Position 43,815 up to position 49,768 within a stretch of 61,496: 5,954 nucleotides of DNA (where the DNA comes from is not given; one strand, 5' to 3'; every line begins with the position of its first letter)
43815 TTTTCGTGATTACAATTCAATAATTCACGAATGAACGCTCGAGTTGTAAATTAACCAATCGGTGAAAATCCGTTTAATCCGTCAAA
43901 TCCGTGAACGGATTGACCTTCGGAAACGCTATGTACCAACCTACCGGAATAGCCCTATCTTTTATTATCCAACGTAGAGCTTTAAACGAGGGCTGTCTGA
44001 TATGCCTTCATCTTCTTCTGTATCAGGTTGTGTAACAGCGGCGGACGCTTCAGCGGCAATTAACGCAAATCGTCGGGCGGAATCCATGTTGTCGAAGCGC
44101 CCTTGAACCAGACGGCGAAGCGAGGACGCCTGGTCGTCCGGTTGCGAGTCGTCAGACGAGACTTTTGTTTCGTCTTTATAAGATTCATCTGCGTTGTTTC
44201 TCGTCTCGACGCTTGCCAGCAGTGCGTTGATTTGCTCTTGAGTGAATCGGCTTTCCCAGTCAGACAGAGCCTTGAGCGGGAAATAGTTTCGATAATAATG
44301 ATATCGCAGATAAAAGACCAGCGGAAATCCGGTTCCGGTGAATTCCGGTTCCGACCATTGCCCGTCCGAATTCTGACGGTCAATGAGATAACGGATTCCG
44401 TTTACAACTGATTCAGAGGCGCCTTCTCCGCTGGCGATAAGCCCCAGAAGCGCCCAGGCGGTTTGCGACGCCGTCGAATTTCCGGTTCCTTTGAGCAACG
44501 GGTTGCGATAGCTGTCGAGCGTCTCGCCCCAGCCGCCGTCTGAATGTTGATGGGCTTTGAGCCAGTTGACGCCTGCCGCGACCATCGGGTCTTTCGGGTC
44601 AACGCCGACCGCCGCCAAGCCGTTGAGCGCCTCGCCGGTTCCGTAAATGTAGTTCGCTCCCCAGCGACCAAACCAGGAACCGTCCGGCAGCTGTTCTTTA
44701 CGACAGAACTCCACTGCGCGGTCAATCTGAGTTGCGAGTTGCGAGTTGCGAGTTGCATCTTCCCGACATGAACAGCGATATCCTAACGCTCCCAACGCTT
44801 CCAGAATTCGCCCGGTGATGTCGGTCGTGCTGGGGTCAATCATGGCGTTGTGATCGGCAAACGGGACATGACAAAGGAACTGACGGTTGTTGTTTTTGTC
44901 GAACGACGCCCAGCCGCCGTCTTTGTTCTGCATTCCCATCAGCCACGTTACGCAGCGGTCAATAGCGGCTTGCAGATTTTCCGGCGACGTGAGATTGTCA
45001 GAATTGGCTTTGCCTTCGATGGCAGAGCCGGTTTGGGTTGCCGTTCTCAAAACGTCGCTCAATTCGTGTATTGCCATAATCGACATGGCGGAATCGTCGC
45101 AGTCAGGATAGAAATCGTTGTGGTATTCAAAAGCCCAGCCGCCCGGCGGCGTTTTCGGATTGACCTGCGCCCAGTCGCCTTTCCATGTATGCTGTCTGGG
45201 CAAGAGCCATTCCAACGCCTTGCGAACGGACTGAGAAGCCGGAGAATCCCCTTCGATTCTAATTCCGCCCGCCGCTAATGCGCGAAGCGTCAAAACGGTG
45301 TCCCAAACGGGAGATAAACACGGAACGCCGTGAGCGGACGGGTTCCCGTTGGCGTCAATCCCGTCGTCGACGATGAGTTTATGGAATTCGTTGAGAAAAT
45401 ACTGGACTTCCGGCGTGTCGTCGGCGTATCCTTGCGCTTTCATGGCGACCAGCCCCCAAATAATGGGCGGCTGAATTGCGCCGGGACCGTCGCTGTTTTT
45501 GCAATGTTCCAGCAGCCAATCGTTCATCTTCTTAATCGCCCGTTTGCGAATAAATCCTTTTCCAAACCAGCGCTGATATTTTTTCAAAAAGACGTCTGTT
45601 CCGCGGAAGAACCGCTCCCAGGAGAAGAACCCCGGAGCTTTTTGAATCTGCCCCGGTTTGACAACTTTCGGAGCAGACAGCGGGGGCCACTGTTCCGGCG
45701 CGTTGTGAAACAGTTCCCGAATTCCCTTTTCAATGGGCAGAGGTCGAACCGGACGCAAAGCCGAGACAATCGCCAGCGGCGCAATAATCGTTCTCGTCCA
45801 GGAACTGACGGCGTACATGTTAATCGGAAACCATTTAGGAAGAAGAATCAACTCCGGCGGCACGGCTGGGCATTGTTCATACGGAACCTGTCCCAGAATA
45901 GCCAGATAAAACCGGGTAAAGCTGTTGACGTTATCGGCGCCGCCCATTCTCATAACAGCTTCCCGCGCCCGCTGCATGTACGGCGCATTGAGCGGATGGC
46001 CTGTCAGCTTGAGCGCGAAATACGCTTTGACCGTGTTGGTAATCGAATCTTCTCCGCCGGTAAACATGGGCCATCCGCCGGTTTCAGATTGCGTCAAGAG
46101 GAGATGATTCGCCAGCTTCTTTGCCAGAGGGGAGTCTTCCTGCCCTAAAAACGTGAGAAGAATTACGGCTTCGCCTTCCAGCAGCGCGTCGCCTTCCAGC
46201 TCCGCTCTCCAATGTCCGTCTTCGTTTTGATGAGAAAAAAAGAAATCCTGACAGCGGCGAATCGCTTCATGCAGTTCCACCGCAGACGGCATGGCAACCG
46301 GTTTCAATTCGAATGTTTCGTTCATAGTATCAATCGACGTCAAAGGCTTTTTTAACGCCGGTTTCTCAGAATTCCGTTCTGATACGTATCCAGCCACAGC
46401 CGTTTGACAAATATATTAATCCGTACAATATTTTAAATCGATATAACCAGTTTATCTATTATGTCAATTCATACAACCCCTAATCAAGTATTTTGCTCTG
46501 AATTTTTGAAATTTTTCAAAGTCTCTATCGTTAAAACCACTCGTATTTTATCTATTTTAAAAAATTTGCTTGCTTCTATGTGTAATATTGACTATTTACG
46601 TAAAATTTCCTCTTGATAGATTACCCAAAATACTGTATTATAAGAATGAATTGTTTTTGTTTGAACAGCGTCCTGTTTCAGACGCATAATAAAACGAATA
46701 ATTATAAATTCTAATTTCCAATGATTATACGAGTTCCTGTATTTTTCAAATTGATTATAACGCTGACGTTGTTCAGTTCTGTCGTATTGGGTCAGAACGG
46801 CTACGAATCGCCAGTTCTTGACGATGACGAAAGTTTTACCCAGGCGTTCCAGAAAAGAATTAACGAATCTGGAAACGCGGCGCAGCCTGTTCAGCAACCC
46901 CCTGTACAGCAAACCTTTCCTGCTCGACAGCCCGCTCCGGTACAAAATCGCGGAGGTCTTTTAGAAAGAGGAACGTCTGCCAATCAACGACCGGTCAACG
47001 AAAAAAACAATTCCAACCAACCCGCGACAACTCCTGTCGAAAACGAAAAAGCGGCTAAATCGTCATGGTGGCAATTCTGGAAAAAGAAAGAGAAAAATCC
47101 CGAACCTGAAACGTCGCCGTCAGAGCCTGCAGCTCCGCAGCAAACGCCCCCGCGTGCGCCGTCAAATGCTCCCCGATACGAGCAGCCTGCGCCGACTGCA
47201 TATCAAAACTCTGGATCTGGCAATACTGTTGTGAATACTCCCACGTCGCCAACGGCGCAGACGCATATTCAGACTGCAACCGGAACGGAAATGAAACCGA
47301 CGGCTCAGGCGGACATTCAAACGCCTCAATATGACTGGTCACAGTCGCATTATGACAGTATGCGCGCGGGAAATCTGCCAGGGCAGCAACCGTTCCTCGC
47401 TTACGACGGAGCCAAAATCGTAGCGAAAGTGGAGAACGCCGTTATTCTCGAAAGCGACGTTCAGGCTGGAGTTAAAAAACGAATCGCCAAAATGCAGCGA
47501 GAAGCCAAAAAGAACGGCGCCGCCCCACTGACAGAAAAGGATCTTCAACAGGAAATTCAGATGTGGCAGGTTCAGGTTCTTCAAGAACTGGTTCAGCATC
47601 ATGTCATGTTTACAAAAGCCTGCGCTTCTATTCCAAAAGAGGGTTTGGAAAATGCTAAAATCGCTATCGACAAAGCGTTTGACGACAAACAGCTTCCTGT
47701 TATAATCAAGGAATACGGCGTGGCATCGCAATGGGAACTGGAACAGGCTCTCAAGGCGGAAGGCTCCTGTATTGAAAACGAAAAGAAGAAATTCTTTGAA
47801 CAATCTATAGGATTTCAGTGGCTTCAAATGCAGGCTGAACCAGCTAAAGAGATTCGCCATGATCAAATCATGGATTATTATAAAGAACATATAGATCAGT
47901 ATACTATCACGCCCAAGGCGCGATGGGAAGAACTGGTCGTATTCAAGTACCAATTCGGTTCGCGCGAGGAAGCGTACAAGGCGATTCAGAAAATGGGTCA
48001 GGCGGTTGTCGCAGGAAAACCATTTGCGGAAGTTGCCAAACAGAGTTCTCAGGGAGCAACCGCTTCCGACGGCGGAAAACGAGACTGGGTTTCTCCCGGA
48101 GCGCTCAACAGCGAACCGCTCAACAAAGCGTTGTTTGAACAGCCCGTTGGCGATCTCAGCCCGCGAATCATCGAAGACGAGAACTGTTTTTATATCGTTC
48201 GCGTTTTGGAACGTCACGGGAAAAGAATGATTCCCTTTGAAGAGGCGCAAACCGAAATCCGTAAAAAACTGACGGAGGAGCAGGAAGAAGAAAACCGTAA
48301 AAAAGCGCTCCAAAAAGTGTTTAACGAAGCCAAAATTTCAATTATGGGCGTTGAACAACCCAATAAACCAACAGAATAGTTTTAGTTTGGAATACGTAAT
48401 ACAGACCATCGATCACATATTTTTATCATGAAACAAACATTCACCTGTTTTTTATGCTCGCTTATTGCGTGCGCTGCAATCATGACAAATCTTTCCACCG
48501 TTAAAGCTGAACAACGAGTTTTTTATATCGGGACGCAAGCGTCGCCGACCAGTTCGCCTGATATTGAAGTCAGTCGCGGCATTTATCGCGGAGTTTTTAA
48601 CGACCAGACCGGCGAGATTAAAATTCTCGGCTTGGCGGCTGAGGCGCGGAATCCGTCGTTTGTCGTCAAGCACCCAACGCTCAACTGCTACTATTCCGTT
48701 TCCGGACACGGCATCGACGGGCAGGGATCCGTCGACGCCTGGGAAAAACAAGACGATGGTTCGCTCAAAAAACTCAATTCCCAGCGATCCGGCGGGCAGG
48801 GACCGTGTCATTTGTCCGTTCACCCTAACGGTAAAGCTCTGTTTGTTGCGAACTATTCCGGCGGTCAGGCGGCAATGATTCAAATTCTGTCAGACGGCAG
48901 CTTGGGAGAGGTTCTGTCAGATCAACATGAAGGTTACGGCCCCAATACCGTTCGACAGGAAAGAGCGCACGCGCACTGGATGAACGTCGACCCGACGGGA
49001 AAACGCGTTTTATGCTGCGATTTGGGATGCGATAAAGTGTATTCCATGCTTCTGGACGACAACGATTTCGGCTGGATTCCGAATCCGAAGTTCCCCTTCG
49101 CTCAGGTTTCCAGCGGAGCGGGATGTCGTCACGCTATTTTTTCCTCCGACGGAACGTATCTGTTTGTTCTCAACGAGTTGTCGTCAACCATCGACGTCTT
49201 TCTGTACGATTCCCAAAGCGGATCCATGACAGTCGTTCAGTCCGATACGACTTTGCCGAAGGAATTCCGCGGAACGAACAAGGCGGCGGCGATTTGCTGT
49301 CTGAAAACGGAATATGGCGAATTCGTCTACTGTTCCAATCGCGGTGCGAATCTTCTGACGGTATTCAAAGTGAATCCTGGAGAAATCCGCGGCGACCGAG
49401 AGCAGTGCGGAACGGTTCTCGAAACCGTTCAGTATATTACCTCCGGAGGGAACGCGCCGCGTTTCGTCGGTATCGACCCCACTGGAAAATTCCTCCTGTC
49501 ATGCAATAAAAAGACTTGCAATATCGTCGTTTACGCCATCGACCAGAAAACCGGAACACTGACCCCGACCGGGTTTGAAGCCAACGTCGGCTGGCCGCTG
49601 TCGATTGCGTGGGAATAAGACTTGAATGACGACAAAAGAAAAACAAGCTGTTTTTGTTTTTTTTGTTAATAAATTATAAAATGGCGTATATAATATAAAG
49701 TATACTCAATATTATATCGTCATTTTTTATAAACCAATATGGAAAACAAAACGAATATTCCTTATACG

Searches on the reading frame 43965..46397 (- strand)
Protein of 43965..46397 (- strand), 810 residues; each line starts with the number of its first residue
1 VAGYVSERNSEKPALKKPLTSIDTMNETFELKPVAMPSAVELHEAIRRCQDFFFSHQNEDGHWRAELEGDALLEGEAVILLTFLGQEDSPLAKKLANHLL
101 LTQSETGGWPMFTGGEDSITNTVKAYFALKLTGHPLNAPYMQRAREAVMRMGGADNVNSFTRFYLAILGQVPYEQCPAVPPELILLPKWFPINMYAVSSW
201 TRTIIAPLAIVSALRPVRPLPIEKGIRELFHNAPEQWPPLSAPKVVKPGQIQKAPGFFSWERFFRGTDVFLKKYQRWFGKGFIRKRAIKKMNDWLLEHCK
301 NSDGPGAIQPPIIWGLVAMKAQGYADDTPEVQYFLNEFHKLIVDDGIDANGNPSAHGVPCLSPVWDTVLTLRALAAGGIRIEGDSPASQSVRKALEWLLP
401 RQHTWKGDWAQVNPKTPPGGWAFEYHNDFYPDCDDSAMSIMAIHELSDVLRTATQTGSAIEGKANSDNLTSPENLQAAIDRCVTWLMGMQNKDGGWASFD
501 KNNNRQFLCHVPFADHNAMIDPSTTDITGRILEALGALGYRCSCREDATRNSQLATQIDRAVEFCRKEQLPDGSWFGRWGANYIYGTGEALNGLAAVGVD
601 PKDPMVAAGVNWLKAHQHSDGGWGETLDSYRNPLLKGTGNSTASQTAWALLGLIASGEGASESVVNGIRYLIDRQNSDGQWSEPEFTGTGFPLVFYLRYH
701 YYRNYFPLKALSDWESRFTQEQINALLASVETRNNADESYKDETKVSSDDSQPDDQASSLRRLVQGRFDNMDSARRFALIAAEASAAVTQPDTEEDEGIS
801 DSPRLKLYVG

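Call 30: search_protein_families(library=pfam, proteins=[window:43965-46397:-])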
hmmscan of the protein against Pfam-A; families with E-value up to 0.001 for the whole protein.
window:43965-46397:- (810 aa): 5 families
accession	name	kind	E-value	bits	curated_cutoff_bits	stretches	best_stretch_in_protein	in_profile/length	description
PF13243.12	SQHop_cyclase_C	-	3.8e-127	424.1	26.1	1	361-714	1-317/319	Squalene-hopene cyclase C-terminal domain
PF13249.12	SQHop_cyclase_N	-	1.5e-102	343.2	26.2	1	46-345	1-289/291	Squalene-hopene cyclase N-terminal domain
PF09492.16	Pec_lyase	-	7.6e-07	29.1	22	0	471-521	56-104/292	Pectic acid lyase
PF07678.20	TED_complement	-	3.6e-05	23.5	22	0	606-673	116-188/312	A-macroglobulin TED domain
PF00432.27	Prenyltrans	-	0.00035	20.5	26.5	0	592-678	37-115/304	Prenyltransferase alpha-alpha toroid domain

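Call 49: search_solved_structures(query=window:43965-46397:-, show_alignments=1, max_evalue=1e-20)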
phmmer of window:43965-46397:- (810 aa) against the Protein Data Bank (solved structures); distinct sequences matched with E-value up to 1e-20: 6.
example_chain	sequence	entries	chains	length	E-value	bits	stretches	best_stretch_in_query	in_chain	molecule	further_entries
1gsz_A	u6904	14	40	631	3.7e-127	428.7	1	45-715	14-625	SQUALENE--HOPENE CYCLASE | SQUALENE-HOPENE CYCLASE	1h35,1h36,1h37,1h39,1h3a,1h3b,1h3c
2sqc_A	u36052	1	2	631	4.6e-126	425.1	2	476-715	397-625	SQUALENE-HOPENE CYCLASE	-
3sqc_A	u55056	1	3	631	5.2e-126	424.9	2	476-715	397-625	SQUALENE--HOPENE CYCLASE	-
8j5z_A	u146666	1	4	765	2.9e-46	161.2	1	41-717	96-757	Terpene cyclase/mutase family member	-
1w6j_A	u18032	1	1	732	2.5e-45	158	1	36-718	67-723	LANOSTEROL SYNTHASE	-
1w6k_A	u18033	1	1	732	3.3e-45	157.7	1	36-718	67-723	LANOSTEROL SYNTHASE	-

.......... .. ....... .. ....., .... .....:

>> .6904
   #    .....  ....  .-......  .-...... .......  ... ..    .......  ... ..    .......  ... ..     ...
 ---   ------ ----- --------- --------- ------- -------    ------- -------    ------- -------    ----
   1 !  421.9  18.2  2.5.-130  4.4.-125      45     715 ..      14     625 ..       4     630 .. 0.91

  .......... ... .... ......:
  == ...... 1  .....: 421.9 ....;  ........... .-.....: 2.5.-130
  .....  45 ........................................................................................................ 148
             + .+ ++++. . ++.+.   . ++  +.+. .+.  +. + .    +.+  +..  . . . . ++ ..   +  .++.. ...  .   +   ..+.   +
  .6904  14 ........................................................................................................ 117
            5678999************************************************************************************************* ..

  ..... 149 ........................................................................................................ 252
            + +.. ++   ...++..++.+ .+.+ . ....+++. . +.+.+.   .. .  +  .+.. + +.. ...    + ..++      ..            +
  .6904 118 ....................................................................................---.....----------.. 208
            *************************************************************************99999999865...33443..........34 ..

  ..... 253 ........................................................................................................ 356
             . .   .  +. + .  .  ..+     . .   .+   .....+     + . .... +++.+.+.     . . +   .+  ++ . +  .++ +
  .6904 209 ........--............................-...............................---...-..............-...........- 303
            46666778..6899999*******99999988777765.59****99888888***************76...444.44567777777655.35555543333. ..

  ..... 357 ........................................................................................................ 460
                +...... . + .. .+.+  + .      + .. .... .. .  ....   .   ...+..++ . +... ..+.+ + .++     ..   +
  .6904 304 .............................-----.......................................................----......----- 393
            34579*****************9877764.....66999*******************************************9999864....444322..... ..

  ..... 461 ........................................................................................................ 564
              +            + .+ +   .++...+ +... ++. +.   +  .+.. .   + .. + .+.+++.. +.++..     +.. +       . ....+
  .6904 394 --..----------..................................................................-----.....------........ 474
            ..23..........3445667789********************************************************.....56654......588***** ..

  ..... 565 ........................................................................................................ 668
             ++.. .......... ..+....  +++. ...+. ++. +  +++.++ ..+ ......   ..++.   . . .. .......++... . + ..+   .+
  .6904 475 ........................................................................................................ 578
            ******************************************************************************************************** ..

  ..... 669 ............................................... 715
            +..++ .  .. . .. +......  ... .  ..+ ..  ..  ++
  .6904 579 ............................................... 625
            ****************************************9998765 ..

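Call 55: find_homologous_proteins(query=window:43965-46397:-, max_evalue=1e-150)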
Query window:43965-46397:- (810 aa): 2934 proteins with E <= 1e-150 among 8000 candidates; the best 120 are listed.
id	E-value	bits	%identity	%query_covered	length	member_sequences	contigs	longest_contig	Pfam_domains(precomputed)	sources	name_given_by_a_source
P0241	0.0e+0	1860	100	97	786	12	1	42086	PF09492.17,PF13243.13,PF13249.13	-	-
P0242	0.0e+0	1641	88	97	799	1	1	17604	PF09492.17,PF13243.13,PF13249.13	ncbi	-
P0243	0.0e+0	1639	88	97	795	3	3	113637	PF09492.17,PF13243.13,PF13249.13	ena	-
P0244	0.0e+0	1634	87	98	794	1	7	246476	PF09492.17,PF07678.21,PF13243.13,PF13249.13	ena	-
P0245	0.0e+0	1620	86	97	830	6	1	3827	PF09492.17,PF07678.21,PF13243.13,PF13249.13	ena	-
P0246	0.0e+0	1616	86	97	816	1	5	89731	PF09492.17,PF07678.21,PF13243.13,PF13249.13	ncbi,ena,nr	ncbi:MAG: terpene cyclase/mutase family protein [Thermoguttaceae bacterium]|nr:terpene cyclase/mutas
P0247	0.0e+0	1613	87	97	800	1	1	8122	PF09492.17,PF07678.21,PF13243.13,PF13249.13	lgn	-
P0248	0.0e+0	1592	84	97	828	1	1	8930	PF09492.17,PF07678.21,PF13243.13,PF13249.13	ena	-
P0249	0.0e+0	1591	85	97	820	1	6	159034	PF09492.17,PF07678.21,PF13243.13,PF13249.13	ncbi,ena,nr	ncbi:MAG: terpene cyclase/mutase family protein [Thermoguttaceae bacterium]|nr:terpene cyclase/mutas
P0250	0.0e+0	1584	86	95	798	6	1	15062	PF09492.17,PF13243.13,PF13249.13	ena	-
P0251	0.0e+0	1536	83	96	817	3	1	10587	PF09492.17,PF13243.13,PF13249.13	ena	-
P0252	0.0e+0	1496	85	91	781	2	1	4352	PF09492.17,PF13243.13,PF13249.13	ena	-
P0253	0.0e+0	1254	69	95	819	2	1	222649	PF07678.21,PF13243.13,PF13249.13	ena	-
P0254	0.0e+0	1177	81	76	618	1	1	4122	PF13243.13,PF13249.13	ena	-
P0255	5.0e-298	1009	48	88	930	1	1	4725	PF13243.13,PF13249.13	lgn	-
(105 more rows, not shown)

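Call 59: find_encoding_contigs(protein=P0243, flank=10000, max_places=1)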
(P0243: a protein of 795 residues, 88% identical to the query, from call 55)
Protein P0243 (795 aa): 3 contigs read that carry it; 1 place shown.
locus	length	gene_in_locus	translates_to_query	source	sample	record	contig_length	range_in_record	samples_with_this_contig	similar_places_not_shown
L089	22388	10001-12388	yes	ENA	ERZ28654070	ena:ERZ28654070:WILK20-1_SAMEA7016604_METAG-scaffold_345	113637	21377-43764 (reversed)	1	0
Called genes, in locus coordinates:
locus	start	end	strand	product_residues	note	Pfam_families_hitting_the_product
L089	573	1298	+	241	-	PF00348:polyprenyl_synt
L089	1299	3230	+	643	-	PF13292:DXP_synthase_N, PF02775:TPP_enzyme_C (faint), PF02779:Transket_pyr, PF02780:Transketolase_C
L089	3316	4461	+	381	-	PF16822:ALGX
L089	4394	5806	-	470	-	-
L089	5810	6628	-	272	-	PF00535:Glycos_transf_2, PF13641:Glyco_tranf_2_3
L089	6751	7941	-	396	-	PF10282:Lactonase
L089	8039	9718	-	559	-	PF13145:Rotamase_2, PF00639:Rotamase, PF13616:Rotamase_3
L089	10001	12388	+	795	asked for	PF09492:Pec_lyase (faint), PF13249:SQHop_cyclase_N, PF13243:SQHop_cyclase_C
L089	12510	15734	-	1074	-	-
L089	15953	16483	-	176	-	PF13238:AAA_18 (faint), PF13671:AAA_33 (weak), PF01202:SKI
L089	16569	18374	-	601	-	PF17092:PCB_OB (faint), PF00575:S1 (weak), PF13509:S1_2 (faint), PF21710:Spt6_S1 (faint), PF00575:S1, PF23459:S1_RRP5 (weak)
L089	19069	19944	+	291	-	PF01565:FAD_binding_4, PF02873:MurB_C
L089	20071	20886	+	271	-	PF01618:MotA_ExbB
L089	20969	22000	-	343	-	PF02985:HEAT (faint), PF13646:HEAT_2, PF03130:HEAT_PBS (weak), PF13646:HEAT_2 (weak)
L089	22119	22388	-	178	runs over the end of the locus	PF00156:Pribosyltran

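Call 60: find_encoding_contigs(protein=P0249, flank=10000, max_places=1)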
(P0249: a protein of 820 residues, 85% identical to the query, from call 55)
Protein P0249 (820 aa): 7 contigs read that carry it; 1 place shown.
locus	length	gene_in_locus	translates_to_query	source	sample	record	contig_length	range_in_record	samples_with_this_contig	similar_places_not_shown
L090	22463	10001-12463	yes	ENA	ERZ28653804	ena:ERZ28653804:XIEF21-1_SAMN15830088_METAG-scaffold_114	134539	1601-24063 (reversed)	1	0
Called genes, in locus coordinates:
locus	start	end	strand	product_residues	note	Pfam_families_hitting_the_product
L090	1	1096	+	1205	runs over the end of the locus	PF01120:Alpha_L_fucos, PF14871:GHL6 (faint), PF22124:Glyco_hydro_95_cat, PF21307:Glyco_hydro_95_C (weak), PF00754:F5_F8_type_C, PF22633:F5_F8_type_C_2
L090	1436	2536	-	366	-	PF01261:AP_endonuc_2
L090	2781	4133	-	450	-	PF13231:PMT_2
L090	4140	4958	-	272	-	PF00535:Glycos_transf_2, PF13641:Glyco_tranf_2_3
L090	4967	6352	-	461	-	-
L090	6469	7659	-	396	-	PF10282:Lactonase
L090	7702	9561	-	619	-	PF13145:Rotamase_2, PF00639:Rotamase, PF13616:Rotamase_3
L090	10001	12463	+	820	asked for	PF07678:TED_complement (faint), PF09492:Pec_lyase (faint), PF13249:SQHop_cyclase_N, PF13243:SQHop_cyclase_C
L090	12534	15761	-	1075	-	-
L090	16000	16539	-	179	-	PF13238:AAA_18 (faint), PF13671:AAA_33 (faint), PF01202:SKI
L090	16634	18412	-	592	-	PF17092:PCB_OB (faint), PF00575:S1 (weak), PF21710:Spt6_S1 (faint), PF13509:S1_2 (faint), PF00575:S1, PF23459:S1_RRP5 (weak)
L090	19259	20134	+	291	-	PF01565:FAD_binding_4, PF02873:MurB_C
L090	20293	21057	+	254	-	PF01618:MotA_ExbB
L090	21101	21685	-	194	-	-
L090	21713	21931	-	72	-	-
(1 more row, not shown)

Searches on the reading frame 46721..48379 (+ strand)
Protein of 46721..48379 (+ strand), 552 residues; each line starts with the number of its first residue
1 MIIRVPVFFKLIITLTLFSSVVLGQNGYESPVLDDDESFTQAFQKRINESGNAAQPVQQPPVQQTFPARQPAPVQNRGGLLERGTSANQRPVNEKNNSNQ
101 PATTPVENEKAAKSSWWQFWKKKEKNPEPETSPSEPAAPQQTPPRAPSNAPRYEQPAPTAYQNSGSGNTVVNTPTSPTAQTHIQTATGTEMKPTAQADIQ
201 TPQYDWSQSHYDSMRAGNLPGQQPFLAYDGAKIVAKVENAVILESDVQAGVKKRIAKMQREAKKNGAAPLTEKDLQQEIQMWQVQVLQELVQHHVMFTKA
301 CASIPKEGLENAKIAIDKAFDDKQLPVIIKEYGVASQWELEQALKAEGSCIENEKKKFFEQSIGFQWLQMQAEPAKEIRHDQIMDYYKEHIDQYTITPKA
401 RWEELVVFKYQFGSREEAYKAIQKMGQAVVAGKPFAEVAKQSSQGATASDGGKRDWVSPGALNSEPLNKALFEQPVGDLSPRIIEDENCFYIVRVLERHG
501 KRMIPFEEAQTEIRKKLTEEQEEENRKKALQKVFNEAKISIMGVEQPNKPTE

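Call 62: search_protein_families(library=pfam, proteins=[window:46721-48379:+], max_evalue=0.0001)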
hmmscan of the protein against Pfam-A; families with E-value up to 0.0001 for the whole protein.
window:46721-48379:+ (552 aa): 3 families
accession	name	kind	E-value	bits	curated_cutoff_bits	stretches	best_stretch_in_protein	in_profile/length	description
PF00639.27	Rotamase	-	2.5e-10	41.6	21.7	1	414-495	14-95/97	PPIC-type PPIASE domain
PF13145.12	Rotamase_2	-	7.6e-09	36.9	27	1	381-510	4-120/121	PPIC-type PPIASE domain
PF13616.12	Rotamase_3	-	1.1e-08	36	22.5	1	414-498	32-115/116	PPIC-type PPIASE domain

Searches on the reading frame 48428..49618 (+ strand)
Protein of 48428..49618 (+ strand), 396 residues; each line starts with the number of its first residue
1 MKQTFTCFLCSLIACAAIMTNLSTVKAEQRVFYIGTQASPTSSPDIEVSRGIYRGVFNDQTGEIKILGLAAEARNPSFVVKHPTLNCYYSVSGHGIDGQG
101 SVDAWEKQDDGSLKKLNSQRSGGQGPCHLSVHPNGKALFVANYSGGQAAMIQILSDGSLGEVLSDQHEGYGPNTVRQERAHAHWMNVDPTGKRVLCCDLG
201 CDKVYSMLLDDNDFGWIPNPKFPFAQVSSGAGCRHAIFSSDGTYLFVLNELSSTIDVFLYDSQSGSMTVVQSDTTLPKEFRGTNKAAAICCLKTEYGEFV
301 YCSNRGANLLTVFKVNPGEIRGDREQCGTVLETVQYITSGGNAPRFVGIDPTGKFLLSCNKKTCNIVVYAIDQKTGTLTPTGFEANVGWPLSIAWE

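Call 62: search_protein_families(library=pfam, proteins=[window:48428-49618:+], max_evalue=0.0001)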
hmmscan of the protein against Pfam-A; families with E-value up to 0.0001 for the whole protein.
window:48428-49618:+ (396 aa): 1 family
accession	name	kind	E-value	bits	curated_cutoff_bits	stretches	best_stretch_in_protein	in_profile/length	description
PF10282.15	Lactonase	-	1.8e-87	294.2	21.7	1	33-394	3-343/344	Lactonase, 7-bladed beta-propeller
